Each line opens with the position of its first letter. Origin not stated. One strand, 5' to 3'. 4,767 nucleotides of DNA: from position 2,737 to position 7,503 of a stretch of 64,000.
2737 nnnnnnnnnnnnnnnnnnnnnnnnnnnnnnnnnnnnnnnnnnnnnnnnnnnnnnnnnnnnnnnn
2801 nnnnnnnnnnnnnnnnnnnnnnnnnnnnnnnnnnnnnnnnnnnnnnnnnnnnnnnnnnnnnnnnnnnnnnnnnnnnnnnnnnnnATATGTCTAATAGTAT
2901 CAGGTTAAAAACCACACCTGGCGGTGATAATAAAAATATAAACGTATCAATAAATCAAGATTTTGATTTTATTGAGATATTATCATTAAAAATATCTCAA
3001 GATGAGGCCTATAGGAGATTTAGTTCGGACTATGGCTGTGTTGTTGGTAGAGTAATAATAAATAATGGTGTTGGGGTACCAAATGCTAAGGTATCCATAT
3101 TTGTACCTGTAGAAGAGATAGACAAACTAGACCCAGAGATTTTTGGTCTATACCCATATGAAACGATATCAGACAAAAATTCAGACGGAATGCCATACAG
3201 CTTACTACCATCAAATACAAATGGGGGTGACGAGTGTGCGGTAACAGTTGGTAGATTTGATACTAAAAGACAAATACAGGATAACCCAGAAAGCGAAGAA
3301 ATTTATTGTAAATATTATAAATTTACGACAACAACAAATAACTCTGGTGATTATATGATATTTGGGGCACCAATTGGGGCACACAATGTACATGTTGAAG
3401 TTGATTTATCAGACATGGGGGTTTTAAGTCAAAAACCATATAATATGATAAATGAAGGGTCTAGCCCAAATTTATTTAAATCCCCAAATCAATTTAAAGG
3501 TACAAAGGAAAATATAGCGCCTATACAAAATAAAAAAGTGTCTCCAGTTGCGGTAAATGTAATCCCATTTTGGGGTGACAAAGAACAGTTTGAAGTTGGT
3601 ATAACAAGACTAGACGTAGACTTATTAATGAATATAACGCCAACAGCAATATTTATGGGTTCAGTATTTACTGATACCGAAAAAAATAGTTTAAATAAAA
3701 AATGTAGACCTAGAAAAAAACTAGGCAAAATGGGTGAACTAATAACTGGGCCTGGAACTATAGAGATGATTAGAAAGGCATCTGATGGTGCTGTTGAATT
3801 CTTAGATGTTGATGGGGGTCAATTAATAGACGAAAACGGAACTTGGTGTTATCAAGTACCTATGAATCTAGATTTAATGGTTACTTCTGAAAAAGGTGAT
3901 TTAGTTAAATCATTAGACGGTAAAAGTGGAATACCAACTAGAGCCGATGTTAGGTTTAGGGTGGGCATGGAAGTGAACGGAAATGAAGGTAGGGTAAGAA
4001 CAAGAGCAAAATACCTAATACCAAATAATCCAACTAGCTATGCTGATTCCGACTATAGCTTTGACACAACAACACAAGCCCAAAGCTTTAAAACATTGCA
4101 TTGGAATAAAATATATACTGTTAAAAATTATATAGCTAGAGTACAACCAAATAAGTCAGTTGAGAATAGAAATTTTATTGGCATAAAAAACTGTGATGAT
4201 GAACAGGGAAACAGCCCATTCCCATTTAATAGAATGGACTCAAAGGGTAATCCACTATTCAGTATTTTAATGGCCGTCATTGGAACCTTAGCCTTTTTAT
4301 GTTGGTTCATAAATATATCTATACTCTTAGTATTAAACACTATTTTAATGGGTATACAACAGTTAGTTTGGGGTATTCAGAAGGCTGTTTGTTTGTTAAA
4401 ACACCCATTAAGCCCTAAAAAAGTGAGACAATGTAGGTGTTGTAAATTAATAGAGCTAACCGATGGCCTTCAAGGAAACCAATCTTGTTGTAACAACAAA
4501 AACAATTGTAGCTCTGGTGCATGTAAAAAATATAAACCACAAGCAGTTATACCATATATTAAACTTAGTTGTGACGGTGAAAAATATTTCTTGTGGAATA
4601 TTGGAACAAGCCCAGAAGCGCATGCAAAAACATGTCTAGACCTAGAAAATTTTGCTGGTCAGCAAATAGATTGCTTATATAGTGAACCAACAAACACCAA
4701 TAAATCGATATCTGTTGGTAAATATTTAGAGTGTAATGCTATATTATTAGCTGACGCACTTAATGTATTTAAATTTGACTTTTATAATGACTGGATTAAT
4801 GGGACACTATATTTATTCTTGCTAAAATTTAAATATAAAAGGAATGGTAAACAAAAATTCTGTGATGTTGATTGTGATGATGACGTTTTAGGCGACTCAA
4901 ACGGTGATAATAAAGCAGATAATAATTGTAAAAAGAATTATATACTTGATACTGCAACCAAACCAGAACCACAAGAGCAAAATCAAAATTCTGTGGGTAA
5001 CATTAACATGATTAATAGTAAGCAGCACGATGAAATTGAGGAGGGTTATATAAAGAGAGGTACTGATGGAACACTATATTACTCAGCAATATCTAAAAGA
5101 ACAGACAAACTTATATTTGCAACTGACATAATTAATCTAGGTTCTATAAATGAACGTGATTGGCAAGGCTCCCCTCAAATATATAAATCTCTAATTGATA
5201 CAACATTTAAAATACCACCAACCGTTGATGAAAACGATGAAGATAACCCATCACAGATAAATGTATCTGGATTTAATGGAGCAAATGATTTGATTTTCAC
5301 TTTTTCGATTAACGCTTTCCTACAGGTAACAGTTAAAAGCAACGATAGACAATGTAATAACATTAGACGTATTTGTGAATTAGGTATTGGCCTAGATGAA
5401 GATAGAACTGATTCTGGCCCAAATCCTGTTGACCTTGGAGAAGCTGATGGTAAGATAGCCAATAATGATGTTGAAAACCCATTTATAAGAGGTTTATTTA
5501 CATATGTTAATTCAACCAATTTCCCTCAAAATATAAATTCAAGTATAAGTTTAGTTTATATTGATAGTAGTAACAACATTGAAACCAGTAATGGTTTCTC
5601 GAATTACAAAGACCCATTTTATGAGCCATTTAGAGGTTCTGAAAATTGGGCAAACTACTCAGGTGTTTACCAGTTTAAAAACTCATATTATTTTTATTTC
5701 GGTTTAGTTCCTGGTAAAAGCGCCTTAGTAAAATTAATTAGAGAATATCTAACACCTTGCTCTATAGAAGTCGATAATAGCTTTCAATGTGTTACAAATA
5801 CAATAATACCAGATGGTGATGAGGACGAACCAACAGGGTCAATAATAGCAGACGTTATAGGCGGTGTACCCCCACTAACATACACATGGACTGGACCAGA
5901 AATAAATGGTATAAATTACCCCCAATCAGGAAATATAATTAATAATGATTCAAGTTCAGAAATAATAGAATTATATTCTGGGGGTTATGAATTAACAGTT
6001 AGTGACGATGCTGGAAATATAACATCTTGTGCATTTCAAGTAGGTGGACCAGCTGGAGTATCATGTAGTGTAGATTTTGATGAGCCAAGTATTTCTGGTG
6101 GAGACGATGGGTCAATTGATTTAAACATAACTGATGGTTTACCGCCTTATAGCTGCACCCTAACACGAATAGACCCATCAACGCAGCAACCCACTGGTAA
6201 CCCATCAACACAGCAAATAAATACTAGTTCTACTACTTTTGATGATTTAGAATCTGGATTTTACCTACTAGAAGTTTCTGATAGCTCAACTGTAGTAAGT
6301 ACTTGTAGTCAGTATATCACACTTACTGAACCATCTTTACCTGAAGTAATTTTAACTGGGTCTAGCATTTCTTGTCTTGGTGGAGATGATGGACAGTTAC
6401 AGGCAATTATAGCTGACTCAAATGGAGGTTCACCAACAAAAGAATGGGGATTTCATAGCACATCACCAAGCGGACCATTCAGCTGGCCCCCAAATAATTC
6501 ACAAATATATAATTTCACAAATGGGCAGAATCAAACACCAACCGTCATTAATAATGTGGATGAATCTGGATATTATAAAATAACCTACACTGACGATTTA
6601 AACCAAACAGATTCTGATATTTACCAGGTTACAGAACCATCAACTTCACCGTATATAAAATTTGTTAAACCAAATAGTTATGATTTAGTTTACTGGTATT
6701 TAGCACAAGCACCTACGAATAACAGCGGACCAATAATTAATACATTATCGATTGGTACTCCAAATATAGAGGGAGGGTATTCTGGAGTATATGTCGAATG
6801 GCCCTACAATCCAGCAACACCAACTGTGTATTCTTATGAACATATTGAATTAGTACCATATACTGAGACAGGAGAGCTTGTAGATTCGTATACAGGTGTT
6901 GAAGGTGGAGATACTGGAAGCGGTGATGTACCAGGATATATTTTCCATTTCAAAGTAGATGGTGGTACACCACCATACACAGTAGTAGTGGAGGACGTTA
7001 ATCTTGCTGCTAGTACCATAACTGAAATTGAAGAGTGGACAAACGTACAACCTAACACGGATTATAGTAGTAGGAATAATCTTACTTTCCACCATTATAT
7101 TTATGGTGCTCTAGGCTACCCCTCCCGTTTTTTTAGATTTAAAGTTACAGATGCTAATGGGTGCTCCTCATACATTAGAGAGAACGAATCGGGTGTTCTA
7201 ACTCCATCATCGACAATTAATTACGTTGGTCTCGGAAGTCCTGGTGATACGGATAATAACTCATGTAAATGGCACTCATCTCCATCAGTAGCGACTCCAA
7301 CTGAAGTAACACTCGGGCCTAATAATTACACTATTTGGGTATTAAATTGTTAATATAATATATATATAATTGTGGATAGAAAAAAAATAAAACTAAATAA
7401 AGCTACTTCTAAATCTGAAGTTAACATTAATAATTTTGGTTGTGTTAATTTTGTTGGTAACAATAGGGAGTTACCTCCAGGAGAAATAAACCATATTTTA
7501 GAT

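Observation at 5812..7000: SprB-type adhesin repeats in a 1488-aa virion protein: host-range clue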

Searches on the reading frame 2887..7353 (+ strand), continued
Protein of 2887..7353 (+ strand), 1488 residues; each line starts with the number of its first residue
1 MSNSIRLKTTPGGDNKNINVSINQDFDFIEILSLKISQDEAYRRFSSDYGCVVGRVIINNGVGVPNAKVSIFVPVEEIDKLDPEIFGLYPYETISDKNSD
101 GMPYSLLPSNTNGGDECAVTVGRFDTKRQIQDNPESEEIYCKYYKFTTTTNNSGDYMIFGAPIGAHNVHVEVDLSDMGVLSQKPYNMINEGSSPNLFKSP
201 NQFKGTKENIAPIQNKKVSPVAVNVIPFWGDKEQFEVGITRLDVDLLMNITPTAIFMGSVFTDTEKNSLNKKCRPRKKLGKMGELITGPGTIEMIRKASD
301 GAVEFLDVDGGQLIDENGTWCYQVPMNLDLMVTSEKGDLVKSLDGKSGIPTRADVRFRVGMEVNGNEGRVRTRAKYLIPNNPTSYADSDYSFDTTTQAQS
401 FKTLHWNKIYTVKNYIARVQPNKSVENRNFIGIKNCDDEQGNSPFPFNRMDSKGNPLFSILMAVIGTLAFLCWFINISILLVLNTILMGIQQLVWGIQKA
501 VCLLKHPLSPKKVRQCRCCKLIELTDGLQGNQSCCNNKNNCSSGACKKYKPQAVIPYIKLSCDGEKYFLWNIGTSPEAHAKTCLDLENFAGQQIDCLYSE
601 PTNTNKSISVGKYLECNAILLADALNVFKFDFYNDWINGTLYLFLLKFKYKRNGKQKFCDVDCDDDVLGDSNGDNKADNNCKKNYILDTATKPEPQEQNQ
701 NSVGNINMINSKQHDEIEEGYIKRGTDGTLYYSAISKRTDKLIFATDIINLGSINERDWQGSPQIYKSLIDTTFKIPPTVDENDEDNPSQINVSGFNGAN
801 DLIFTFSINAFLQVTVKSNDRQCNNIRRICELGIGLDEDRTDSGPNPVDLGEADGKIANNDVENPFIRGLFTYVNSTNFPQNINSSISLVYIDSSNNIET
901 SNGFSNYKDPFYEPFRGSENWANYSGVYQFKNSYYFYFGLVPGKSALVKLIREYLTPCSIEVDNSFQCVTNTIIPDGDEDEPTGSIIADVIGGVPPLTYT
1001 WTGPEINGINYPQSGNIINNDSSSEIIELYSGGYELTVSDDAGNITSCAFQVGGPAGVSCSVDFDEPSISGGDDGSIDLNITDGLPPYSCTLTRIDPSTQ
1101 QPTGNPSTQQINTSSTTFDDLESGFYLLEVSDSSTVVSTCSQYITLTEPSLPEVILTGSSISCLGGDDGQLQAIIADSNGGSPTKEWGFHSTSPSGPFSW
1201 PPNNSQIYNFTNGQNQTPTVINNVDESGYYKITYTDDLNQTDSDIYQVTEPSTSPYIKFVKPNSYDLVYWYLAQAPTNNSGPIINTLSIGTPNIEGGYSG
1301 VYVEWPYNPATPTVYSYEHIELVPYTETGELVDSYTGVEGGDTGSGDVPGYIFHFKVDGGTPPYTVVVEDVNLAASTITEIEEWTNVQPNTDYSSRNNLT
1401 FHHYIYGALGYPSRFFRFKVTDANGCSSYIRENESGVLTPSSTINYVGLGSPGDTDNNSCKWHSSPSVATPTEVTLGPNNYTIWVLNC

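Call 101: search_dna_similar(query=P0012, collection=plasmids, mode=protein, max_evalue=0.01, max_rows=40)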
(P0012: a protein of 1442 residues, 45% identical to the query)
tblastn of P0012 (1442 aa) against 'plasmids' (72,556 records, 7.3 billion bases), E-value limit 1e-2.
Records with a match: 9; places in all: 52; records where one place covers at least 80% of the query: 0.
Best place of each record, by identity: <60% 9.
By first word of the organism name: Spirosoma 2; Persicobacter 2; Runella 1; Aureispira 1; Emticicia 1; Hymenobacter 1; Bergeyella 1.
By predicted mobility (MOB-suite, as given by PLSDB): non-mobilizable 9.
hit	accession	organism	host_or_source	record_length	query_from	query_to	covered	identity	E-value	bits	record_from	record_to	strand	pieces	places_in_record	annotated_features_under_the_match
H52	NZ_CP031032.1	Runella sp. SP2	whole organism,freshwater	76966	988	1436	31%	26.0%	9e-8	65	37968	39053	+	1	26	T9SS type A sorting domain-containing protein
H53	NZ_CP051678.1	Spirosoma rhododendri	cell culture,Flower of Rhododendron ...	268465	978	1325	24%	26.9%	2e-10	74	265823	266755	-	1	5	putative Ig domain-containing protein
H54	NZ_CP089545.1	Spirosoma oryzicola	Single cell,Surface layer of rice grains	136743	939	1252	22%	25.9%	2e-4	54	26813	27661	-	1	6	SdrD B-like domain-containing protein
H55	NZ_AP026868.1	Aureispira anguillae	Anguilla japonica,Standard,head of ...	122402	991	1262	19%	28.6%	3e-9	120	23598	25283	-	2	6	PKD domain-containing protein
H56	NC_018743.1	Emticicia oligotrophica DSM 17448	warm spring water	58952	991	1261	19%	27.4%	3e-5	57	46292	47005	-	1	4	hypothetical protein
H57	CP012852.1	Persicobacter sp. JZB09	cell culture,soil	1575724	1003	1264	18%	26.9%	1e-5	58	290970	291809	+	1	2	none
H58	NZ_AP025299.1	Persicobacter psychrovividus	-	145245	1018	1225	14%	27.1%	6e-3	49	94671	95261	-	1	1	malectin domain-containing carbohydrate-binding protein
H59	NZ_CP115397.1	Hymenobacter yonginensis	whole organism,freshwater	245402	1134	1325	13%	28.4%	4e-4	53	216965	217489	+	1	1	Ig-like domain-containing protein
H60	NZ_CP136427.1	Bergeyella porcorum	pig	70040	1126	1250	9%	30.4%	2e-3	50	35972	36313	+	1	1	SprB repeat-containing protein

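Call 105: search_dna_similar(query=P0012, collection=phages, mode=protein, max_evalue=0.01, max_rows=30)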
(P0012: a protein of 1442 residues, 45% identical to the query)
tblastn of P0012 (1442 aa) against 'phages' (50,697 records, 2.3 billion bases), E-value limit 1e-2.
Records with a match: 1; places in all: 5; records where one place covers at least 80% of the query: 0.
Best place of each record, by identity: <60% 1.
By first word of the organism name: uncultured 1.
By host as written in the record: - 1.
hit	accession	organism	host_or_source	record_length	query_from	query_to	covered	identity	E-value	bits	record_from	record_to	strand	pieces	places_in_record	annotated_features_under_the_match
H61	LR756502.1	uncultured phage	metagenomic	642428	991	1262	19%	27.5%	2e-3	49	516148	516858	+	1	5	record has no annotation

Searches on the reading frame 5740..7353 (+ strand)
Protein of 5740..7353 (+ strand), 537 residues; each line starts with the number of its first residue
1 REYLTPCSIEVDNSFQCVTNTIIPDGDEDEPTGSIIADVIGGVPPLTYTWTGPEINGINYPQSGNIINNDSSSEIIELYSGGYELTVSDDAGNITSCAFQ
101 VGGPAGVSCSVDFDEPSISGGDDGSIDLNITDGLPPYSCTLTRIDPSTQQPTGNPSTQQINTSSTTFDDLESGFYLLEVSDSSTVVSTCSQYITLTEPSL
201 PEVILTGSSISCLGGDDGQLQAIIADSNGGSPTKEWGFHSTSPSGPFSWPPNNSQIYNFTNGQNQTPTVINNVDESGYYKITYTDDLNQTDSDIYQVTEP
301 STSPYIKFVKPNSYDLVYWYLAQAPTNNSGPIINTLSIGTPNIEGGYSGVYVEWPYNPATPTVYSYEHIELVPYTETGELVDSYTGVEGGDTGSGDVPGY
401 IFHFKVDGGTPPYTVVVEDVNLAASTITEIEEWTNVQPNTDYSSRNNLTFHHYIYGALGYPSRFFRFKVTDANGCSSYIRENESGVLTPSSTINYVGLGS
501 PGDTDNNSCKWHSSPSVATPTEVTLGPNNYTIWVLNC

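Call 25: predict_structure(alignment_id=A1)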
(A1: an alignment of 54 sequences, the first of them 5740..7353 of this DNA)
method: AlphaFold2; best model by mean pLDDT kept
length: 537 residues; sequences in the alignment: 54
mean_pLDDT: 74.1   pTM: 0.59
mean pLDDT of the five models: 74.1, 73.7, 73.5, 71.9, 71.8
residues with pLDDT >= 90: 258; 70-90: 82; 50-70: 46; < 50: 151
segments of 3 or more residues with pLDDT < 50: 1-3, 253-264, 314-376, 378-398, 455-457, 482-520, 531-537
pLDDT, mean of each block of 10 residues (from residue 1): 54 80 91 95 93 95 95 96 96 94 93 96 98 95 96 96 97 98 92 96 96 92 90 90 83 47 63 92 93 95 83 43 37 35 33 36 40 41 37 47 84 90 83 91 68 51 79 86 37 33 40 37 55 36
secondary structure, 60 per line:
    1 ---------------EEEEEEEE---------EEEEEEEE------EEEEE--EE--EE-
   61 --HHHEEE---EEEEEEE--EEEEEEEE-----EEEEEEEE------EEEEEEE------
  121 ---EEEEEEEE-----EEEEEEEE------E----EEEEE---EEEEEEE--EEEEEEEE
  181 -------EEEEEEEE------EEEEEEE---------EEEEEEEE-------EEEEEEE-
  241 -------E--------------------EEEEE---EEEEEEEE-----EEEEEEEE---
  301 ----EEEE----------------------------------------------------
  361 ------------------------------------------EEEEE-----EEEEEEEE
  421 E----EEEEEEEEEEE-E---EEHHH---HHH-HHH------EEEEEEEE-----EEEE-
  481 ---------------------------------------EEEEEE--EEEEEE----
elements in order: E16-23 E33-40 E47-51 E66-68 E72-78 E81-88 E94-101 E108-114 E124-131 E137-144 E156-160 E164-170 E173-180 E188-195 E202-208 E218-225 E233-239 E269-273 E277-284 E290-297 E305-308 E403-407 E413-421 E426-436 E463-470 E476-479 E520-525 E528-533

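Call 30: fold_search(model_id=the predicted structure, library=pdb)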
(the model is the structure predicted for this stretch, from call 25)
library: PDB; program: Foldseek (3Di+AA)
matches with E <= 10: 1871; with E <= 0.001: 315
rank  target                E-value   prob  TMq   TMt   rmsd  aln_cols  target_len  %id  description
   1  6iaa_A                7.2e-10  1.00  0.18  0.14  30.0       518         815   13  hRobo2 ectodomain (released 2019-03-13)
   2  2rjm                  8.0e-10  1.00  0.22  0.35  11.3       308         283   14  3Ig structure of titin domains I67-I69 E-to-A mutated variant (released 2008-01-22)
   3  3b43                  9.3e-10  1.00  0.26  0.25  13.6       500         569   12  I-band fragment I65-I70 from titin (released 2008-01-22)
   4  9flu_A                1.7e-09  1.00  0.24  0.33  13.2       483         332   13  CryoEM structure of the fragment-1 (3402-3733) in the grappling hook protein A (GhpA) in the bacterium Aureispira sp.  (released 2024-10-16)
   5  9flv_A                3.6e-09  1.00  0.24  0.28  13.1       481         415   12  CryoEM structure of the fragment-5 (2393-2807) in the grappling hook protein A (GhpA) in the bacterium Aureispira sp.  (released 2024-10-16)
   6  5hcc_B                5.4e-09  1.00  0.21  0.18  34.1       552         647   10  Ternary complex of human Complement C5 with Ornithodoros moubata OmCI and Dermacentor andersoni RaCI3. (released 2016-03-30)
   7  6eg0_B                6.0e-09  1.00  0.22  0.31  11.6       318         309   14  Crystal structure of Dpr4 Ig1-Ig2 in complex with DIP-Eta Ig1-Ig3 (released 2018-11-28)
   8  9flw_A                6.3e-09  1.00  0.27  0.28  11.2       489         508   13  CryoEM structure of the fragment-6 (3571-4078) in the grappling hook protein A (GhpA) in the bacterium Aureispira sp.  (released 2024-10-16)
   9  7y6o                  6.3e-09  1.00  0.18  0.29  15.1       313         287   16  Crystal structure of sDscam Ig1-3 domains, isoform alpha25 (released 2023-05-24)
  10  9flp_A                6.3e-09  1.00  0.23  0.16  12.3       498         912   15  CryoEM structure of the neck (1403-2314) in the grappling hook protein A (GhpA) in the bacterium Aureispira sp. CCB-QB (released 2024-10-16)
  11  7ad7_B                9.0e-09  1.00  0.21  0.19  33.6       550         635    9  Crystal structure of human complement C5 in complex with the K8 bovine knob domain peptide. (released 2021-03-10)
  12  9g8b_A                1.0e-08  1.00  0.25  0.33  12.3       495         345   13  CryoEM structure of the fragment-2 (2892-3236) in the grappling hook protein A (GhpA) in the bacterium Aureispira sp.  (released 2024-10-16)
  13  1cs6                  1.0e-08  1.00  0.15  0.19  26.4       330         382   12  N-TERMINAL FRAGMENT OF AXONIN-1 FROM CHICKEN (released 2000-05-19)
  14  9fly_A                1.1e-08  1.00  0.28  0.20  11.6       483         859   16  CryoEM structure of the base (4151-5009) in the grappling hook protein A (GhpA) in the bacterium Aureispira sp. CCB-QB (released 2024-10-16)
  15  5oj2_B                2.1e-08  1.00  0.27  0.22  17.1       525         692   13  Crystal structure of the chicken MDGA1 ectodomain (released 2017-08-23)
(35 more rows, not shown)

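Call 54: search_solved_structures(query=window:5740-7353:+, max_evalue=1, show_alignments=2)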
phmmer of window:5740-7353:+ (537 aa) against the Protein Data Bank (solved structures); distinct sequences matched with E-value up to 1: 4.
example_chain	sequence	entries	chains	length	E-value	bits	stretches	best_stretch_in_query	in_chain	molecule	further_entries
4of0_A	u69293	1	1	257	0.064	15.5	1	163-297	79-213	Protein SYG-1, isoform b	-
4ofy_A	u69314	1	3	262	0.067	15.4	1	163-297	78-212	Protein SYG-1, isoform b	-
4of3_A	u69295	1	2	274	0.075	15.3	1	163-297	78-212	Protein SYG-1, isoform b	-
6zom_A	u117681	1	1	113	0.67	12.1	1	318-387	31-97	Thioredoxin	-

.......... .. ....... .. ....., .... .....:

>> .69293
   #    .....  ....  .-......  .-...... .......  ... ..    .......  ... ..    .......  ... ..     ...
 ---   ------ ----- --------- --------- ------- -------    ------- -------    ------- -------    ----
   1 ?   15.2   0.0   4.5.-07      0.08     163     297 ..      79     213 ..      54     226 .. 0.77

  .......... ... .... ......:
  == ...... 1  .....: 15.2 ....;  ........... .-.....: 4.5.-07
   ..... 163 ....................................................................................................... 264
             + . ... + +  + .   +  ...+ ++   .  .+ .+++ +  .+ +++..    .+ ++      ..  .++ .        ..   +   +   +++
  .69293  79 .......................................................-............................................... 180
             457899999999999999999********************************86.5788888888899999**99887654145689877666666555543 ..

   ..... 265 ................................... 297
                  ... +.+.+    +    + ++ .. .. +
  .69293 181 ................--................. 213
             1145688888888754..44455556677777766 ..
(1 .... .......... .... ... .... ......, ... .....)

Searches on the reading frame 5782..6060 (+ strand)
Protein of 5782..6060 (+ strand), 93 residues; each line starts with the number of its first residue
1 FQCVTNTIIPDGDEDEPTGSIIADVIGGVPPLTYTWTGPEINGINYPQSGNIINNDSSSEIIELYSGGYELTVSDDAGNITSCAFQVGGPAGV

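Call 14: search_protein_families(library=pfam, proteins=[window:5782-6060:+], max_evalue=10)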
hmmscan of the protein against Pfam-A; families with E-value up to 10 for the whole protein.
window:5782-6060:+ (93 aa): 2 families
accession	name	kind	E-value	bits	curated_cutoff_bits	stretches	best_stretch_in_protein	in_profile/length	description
PF13573.12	SprB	-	0.00019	21.4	28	1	16-39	12-35/37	SprB repeat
PF06832.18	BiPBP_C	-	0.14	12.5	26.8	1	65-84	70-89/90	Penicillin-Binding Protein C-terminus Family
